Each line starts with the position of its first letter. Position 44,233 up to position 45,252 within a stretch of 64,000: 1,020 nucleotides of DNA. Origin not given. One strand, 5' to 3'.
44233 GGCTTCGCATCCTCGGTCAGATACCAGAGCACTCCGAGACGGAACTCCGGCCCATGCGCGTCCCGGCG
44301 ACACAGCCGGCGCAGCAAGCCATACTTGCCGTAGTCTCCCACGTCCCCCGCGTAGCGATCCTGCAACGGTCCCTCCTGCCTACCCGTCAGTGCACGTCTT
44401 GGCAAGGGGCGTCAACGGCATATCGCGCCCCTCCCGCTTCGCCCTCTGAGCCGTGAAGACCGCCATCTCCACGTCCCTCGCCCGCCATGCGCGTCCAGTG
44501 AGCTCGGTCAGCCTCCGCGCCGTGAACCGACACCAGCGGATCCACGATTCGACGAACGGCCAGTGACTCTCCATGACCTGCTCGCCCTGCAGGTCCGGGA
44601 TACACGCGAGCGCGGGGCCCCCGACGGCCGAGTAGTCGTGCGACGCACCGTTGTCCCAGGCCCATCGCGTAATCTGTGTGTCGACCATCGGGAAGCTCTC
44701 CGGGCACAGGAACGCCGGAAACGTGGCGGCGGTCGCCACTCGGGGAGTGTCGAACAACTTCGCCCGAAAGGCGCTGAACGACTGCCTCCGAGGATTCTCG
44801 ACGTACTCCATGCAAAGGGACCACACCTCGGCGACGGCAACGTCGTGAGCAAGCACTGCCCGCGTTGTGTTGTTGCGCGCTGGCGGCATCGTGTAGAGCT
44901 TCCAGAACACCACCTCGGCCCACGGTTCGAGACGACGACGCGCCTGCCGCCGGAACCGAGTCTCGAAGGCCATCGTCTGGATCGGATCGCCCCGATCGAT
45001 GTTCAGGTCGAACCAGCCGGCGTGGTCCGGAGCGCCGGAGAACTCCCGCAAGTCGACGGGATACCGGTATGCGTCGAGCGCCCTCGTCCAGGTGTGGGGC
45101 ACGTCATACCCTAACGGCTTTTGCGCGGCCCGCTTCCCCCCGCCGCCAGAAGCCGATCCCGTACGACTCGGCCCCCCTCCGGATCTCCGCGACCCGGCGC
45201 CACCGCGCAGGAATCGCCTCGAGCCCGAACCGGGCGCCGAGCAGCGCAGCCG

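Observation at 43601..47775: Five-gene NTase / 2H phosphoesterase / ADP-ribosylglycohydrolase / two-unknowns operon in a toxin-antitoxin-rich patch: candidate uncharacterised nucleotide-signal or ADP-ribose conflict system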

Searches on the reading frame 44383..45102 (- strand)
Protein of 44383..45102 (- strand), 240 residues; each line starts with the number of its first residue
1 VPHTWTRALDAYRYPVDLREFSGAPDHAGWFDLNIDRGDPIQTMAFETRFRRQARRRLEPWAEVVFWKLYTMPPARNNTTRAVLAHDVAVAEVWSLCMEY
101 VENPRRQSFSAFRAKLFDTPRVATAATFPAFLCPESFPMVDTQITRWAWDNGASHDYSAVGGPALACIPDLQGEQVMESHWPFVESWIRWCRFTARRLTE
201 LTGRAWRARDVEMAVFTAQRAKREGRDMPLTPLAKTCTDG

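Call 4: search_protein_families(library=pfam, max_evalue=1, proteins=[window:44383-45102:-])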
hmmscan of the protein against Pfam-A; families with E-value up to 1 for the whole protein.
seq(240 aa): 0 families

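Call 5: search_protein_families(library=padloc, max_evalue=1, proteins=[window:44383-45102:-])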
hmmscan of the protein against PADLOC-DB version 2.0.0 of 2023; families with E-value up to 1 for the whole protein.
seq(240 aa): 0 families

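Call 6: search_protein_families(library=ncbifam, max_evalue=1, proteins=[window:44383-45102:-])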
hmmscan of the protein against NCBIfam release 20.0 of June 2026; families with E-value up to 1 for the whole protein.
seq(240 aa): 0 families

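Call 7: search_protein_families(library=phrogs, max_evalue=1, proteins=[window:44383-45102:-])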
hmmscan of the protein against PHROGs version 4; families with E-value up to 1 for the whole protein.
seq(240 aa): 0 families

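Call 23: find_homologous_proteins(query=window:44383-45102:-)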
Query window:44383-45102:- (240 aa): 484 proteins with E <= 0.001 among 1115 candidates; the best 120 are listed.
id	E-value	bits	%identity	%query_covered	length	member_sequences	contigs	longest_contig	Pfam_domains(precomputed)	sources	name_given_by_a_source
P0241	1.8e-163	560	100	100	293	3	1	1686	-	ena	-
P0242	1.4e-113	397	71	100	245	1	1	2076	-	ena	-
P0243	1.5e-100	354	67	100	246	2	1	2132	-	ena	-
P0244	3.9e-99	349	65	99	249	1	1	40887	-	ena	-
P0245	3.0e-95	337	65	98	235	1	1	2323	-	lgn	-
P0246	1.6e-92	328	62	93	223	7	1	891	-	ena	-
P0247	2.0e-91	324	64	96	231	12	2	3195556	-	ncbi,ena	-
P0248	9.2e-91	322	63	95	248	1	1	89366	-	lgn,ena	-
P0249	8.2e-90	319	66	91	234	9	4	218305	-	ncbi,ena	-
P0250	1.4e-89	318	63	93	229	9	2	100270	-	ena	-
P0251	2.2e-89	317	61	96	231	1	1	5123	-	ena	-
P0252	3.1e-89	317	63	96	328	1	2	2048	-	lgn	-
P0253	2.1e-88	314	63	96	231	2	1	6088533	-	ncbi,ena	-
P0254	7.1e-88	312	61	96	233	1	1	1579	-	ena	-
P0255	7.5e-88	312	62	96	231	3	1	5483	-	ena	-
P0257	2.0e-87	311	62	96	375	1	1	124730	-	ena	-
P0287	5.2e-80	287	58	97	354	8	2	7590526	-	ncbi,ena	-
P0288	6.4e-80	286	59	96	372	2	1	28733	-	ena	-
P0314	4.9e-69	251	54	93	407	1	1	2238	PF03747.20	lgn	-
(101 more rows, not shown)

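Call 24: find_encoding_contigs(protein=P0247, flank=6000, max_places=3)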
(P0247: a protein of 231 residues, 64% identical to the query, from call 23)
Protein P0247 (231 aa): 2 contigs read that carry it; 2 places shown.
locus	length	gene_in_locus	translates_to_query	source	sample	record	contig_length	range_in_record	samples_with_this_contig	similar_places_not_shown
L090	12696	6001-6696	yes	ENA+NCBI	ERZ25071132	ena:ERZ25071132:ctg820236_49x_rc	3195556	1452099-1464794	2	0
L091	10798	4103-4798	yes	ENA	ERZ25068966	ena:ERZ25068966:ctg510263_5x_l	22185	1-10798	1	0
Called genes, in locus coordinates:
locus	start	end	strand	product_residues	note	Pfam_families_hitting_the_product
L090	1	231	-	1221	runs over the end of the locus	PF00271:Helicase_C (weak)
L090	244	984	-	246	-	PF13538:UvrD_C_2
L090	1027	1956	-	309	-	PF08378:NERD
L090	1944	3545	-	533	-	-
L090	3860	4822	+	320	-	-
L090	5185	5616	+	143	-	PF12787:EcsC (weak)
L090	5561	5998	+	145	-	-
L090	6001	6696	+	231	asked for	-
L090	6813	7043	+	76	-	PF24718:HTH_73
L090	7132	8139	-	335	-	PF13565:HTH_32 (weak), PF13592:HTH_33, PF13358:DDE_3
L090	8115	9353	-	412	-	PF26308:YopA_M, PF27216:YopA_C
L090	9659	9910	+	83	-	-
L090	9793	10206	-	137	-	PF00589:Phage_integrase (weak)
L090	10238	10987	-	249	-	PF13356:Arm-DNA-bind_3, PF22022:Phage_int_M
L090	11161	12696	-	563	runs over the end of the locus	PF01011:PQQ, PF13360:PQQ_2, PF13570:Beta-prop_ACSF4 (faint), PF01011:PQQ, PF13360:PQQ_2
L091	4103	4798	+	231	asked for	-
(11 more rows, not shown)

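Call 25: find_encoding_contigs(protein=P0287, flank=6000, max_places=3)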
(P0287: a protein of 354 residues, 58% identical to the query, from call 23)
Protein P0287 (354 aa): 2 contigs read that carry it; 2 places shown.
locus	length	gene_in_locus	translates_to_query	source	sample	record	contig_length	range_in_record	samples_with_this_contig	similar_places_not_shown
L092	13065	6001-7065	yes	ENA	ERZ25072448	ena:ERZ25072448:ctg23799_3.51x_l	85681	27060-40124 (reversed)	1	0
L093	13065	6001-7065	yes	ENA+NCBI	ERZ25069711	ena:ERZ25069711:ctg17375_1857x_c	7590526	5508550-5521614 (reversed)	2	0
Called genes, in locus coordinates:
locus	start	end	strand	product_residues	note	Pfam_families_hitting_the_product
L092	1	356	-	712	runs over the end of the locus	PF13091:PLDc_2 (faint)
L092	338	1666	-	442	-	-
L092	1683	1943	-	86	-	-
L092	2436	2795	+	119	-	-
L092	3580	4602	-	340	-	PF01548:DEDD_Tnp_IS110, PF02371:Transposase_20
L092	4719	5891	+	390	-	PF05598:DUF772, PF01609:DDE_Tnp_1, PF13751:DDE_Tnp_1_6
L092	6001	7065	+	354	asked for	-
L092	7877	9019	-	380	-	-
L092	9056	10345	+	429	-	PF01582:TIR, PF13676:TIR_2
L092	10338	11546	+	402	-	-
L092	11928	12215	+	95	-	PF01527:HTH_Tnp_1, PF13542:HTH_Tnp_ISL3 (weak)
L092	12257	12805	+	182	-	PF13276:HTH_21, PF00665:rve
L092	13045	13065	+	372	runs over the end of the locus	PF01548:DEDD_Tnp_IS110, PF02371:Transposase_20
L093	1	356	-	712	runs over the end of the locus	PF13091:PLDc_2 (faint)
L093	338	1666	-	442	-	-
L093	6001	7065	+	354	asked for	-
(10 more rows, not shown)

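Call 26: find_encoding_contigs(protein=P0314, flank=6000, max_places=2)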
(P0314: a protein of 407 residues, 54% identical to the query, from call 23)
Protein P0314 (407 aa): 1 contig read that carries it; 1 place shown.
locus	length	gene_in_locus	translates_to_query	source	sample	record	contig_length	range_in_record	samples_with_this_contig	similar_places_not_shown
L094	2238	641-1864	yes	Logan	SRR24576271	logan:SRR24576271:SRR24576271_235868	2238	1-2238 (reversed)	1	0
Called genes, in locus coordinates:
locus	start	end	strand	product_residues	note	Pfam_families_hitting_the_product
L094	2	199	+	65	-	?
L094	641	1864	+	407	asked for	PF03747:ADP_ribosyl_GH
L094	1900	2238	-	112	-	?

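Call 36: search_protein_families(library=pfam, max_evalue=0.1, proteins=[P0287, P0314, P0257, P0288, L090:5185-5616:+, L090:5561-5998:+])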
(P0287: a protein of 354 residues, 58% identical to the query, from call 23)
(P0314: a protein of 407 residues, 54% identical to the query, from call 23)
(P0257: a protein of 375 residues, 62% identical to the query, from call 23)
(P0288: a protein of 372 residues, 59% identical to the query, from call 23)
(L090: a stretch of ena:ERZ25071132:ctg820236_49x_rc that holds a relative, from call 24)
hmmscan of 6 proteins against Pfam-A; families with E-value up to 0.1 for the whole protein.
P0287 (354 aa): 1 family
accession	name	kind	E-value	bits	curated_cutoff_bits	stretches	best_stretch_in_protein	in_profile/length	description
PF12787.12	EcsC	-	6e-05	23.3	30.4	1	1-114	127-236/240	EcsC protein family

P0314 (407 aa): 1 family
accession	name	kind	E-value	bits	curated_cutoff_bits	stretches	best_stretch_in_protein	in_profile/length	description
PF03747.19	ADP_ribosyl_GH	-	6.8e-11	42.8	26.2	1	11-104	1-105/287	ADP-ribosylglycohydrolase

P0257 (375 aa): 1 family
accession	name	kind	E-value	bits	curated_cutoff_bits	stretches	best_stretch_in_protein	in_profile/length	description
PF12787.12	EcsC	-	1e-05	25.8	30.4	1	12-135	117-236/240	EcsC protein family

P0288 (372 aa): 1 family
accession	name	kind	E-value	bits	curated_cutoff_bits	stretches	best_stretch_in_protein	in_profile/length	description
PF12787.12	EcsC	-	2e-05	24.8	30.4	1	7-132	115-236/240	EcsC protein family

L090:5185-5616:+ (143 aa): 1 family
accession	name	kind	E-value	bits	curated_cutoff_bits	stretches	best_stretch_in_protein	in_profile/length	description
PF12787.12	EcsC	-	3.2e-07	30.7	30.4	1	50-120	85-151/240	EcsC protein family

L090:5561-5998:+ (145 aa): 0 families

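Call 50: predict_structure(alignment_id=A3)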
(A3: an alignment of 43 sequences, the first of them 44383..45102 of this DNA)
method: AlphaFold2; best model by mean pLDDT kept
length: 240 residues; sequences in the alignment: 43
mean_pLDDT: 96.0   pTM: 0.92
mean pLDDT of the five models: 96.0, 96.0, 95.8, 95.7, 95.1
residues with pLDDT >= 90: 230; 70-90: 5; 50-70: 3; < 50: 2
segments of 3 or more residues with pLDDT < 50: none
pLDDT, mean of each block of 10 residues (from residue 1): 96 97 97 95 97 98 98 95 96 98 98 97 98 98 97 96 97 95 98 98 98 98 97 71
secondary structure, 60 per line:
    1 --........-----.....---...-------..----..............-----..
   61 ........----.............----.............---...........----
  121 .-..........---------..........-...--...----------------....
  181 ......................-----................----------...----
elements in order: H3-10 H40-53 H59-68 H73-85 H90-102 H106-116 H123-132 H142-151 H178-202 H208-223

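Call 53: fold_search(model_id=the predicted structure, library=pdb)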
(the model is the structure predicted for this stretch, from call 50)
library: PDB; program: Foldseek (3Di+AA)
matches with E <= 10: 62; with E <= 0.001: 0
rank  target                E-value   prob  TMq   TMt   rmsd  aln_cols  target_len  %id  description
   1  3knt_A                9.3e-01  0.23  0.34  0.38  11.4       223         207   11  Crystal structure of Methanocaldococcus jannaschii 8-oxoguanine glycosylase/lyase in complex with 15mer DNA containing (released 2010-02-02)
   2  3n5n_X                1.1e+00  0.08  0.19  0.17  14.4       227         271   12  Crystal structure analysis of the catalytic domain and interdomain connector of human MutY homologue (released 2010-11-10)
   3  6z0c_D                1.5e+00  0.04  0.13  0.16  23.5       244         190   10  Structure of in silico modelled artificial Maquette-3 protein (released 2021-03-17)
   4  3n0u_C                1.6e+00  0.15  0.31  0.35  10.3       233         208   13  Crystal structure of Tm1821, the 8-oxoguanine DNA glycosylase of Thermotoga maritima (released 2011-04-06)
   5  9bs2_A                1.6e+00  0.11  0.29  0.22  11.4       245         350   12  Glycosylase MutY variant R149Q in complex with DNA containing d(8-oxo-G) paired with a product analog (THF) to 1.51 A  (released 2024-10-30)
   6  3g0q_A                2.2e+00  0.07  0.23  0.18  11.7       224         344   12  Crystal Structure of MutY bound to its inhibitor DNA (released 2009-11-17)
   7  8ap7_E                2.2e+00  0.01  0.12  0.09  19.4       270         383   12  membrane region of the Trypanosoma brucei mitochondrial ATP synthase dimer (released 2022-10-26)
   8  7u1o_B                2.6e+00  0.08  0.31  0.25  13.3       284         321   13  Crystal structure of queuine salvage enzyme DUF2419 complexed with queuosine (released 2022-12-21)
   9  4pho_A                2.6e+00  0.01  0.10  0.09  28.7       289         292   11  ClyA CC6/264 ox (2-303) (released 2014-09-24)
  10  7tad_C                2.8e+00  0.01  0.11  0.12  20.4       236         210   10  CryoEM structure of the (NPR1)2-(TGA3)2 complex (released 2022-03-16)
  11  7u5a_A                2.9e+00  0.09  0.32  0.26  11.6       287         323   13  Crystal structure of queuine salvage enzyme DUF2419 mutant K199C, complexed with queuosine (released 2022-12-21)
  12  1weg                  2.9e+00  0.06  0.24  0.25  12.2       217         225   12  Catalytic Domain Of Muty From Escherichia Coli K142A Mutant (released 2004-09-21)
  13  4q04_B                2.9e+00  0.04  0.18  0.19  14.9       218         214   10  Crystal structure of URE3-BP from Entomaeba histolytica without calcium (released 2014-04-23)
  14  9k93                  2.9e+00  0.03  0.18  0.16  15.3       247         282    9  Cryo-EM structure of human signal peptide peptidase like 2A (SPPL2a) in complex with L685,458 (released 2025-10-29)
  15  7u07_B                3.1e+00  0.08  0.30  0.25  12.6       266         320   13  Crystal structure of queuine salvage enzyme DUF2419, apo form (released 2022-12-21)
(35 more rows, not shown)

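Call 54: find_related_loci(query=A3, collection=metagenome_contigs, flank=5000)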
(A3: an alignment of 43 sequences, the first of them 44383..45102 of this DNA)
Query A3 (240 aa) in metagenome_contigs; peptide patterns used: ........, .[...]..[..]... (x = any residue, [..] = any of these).
229 stretches matched a pattern; 189 encode a relative of the query (tblastn E <= 1e-3); the best 80 are kept; 80 distinct loci.
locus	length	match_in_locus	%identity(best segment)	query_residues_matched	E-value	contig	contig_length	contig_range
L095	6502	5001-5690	61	4-234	4e-89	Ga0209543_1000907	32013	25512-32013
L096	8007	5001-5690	61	4-234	5e-89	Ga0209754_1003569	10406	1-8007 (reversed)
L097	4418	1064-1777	43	1-240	6e-62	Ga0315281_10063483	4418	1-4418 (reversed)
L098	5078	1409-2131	44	1-233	2e-55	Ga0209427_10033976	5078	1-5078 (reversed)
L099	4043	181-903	44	1-233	2e-55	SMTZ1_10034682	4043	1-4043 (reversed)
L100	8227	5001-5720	42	1-233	5e-55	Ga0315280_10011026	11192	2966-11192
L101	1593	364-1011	44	5-218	2e-56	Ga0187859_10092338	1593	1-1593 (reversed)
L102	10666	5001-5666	44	5-218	8e-53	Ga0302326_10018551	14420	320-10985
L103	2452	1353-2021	42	5-218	3e-52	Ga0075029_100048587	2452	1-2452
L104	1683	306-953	43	5-218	2e-53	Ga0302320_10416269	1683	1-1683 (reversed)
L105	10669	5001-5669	42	5-218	5e-52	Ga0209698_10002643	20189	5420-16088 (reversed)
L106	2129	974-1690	42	5-235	6e-52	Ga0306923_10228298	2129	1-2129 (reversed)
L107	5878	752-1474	44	1-238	4e-51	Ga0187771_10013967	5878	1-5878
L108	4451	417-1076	42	5-218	4e-51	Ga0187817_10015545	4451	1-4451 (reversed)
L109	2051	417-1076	42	5-218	8e-52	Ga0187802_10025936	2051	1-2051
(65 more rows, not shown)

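Call 57: find_related_loci(query=A3, collection=viral_contigs, flank=5000)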
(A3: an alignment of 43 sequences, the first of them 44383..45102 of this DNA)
Query A3 (240 aa) in viral_contigs; peptide patterns used: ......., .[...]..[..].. (x = any residue, [..] = any of these).
41 stretches matched a pattern, but none encodes a relative of the query by tblastn (E <= 1e-3).
